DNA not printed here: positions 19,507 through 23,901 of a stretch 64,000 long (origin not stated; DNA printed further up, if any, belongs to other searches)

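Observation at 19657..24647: Trypanosomatid-style receptor adenylate cyclase: two PBP-type ectodomains, TM helix, then cyclase directly, with a thrice-repeated C-x-C-N-Q-G signature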

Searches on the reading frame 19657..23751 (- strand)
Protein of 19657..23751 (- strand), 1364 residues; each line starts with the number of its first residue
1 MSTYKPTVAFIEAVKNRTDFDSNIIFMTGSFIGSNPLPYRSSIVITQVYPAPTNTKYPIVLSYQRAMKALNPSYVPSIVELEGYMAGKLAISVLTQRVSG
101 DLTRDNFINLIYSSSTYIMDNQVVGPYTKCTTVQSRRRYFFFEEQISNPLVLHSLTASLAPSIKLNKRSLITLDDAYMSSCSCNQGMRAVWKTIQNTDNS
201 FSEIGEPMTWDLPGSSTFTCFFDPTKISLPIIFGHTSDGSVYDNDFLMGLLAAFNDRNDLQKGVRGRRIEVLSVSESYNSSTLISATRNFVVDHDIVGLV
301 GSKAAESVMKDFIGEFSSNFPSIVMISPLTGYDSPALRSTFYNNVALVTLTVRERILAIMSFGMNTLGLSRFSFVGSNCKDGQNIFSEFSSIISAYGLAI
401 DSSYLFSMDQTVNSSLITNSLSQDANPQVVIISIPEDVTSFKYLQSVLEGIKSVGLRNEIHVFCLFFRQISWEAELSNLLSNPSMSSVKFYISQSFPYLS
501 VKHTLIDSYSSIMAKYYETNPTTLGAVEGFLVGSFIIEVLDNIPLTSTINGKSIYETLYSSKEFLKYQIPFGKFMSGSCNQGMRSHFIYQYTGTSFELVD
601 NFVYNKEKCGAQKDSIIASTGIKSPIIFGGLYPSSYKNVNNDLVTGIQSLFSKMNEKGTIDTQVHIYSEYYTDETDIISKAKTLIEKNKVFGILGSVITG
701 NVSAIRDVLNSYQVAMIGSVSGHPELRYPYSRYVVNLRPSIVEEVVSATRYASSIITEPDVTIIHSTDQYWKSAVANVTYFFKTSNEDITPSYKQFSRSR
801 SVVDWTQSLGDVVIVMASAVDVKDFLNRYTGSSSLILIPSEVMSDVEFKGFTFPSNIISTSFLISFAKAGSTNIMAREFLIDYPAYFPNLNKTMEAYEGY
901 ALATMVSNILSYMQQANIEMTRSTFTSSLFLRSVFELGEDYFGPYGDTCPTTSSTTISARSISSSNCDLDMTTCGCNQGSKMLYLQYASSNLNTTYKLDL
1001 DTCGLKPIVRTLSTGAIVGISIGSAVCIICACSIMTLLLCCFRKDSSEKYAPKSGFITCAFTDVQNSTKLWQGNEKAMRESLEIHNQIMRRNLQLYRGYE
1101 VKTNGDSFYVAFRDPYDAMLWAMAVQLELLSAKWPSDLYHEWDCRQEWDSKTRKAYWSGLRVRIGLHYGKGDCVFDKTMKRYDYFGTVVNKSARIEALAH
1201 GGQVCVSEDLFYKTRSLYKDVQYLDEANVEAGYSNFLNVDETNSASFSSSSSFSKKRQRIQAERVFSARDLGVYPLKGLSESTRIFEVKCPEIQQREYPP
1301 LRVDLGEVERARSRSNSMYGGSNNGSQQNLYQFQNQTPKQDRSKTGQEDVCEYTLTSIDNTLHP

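Call 4: search_protein_families(library=pfam, proteins=[window:19657-23751:-], max_evalue=0.1)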
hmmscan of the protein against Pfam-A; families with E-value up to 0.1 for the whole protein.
window:19657-23751:- (1364 aa): 4 families
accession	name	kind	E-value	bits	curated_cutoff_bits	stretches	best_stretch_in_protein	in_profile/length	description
PF00211.25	Guanylate_cyc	-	5.2e-23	82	21.9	1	1052-1227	4-168/183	Adenylate and Guanylate cyclase catalytic domain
PF13458.12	Peripla_BP_6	-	5.8e-21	76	31.7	2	229-592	4-339/343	Periplasmic binding protein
PF25493.1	Peripla_BP_A-cyclase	-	4.7e-11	42.7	27.2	3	697-955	70-333/373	Adenylate cyclase, periplasmic binding protein-like domain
PF01094.35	ANF_receptor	-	0.00067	19.2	25.4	0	678-827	40-195/353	Receptor family ligand binding region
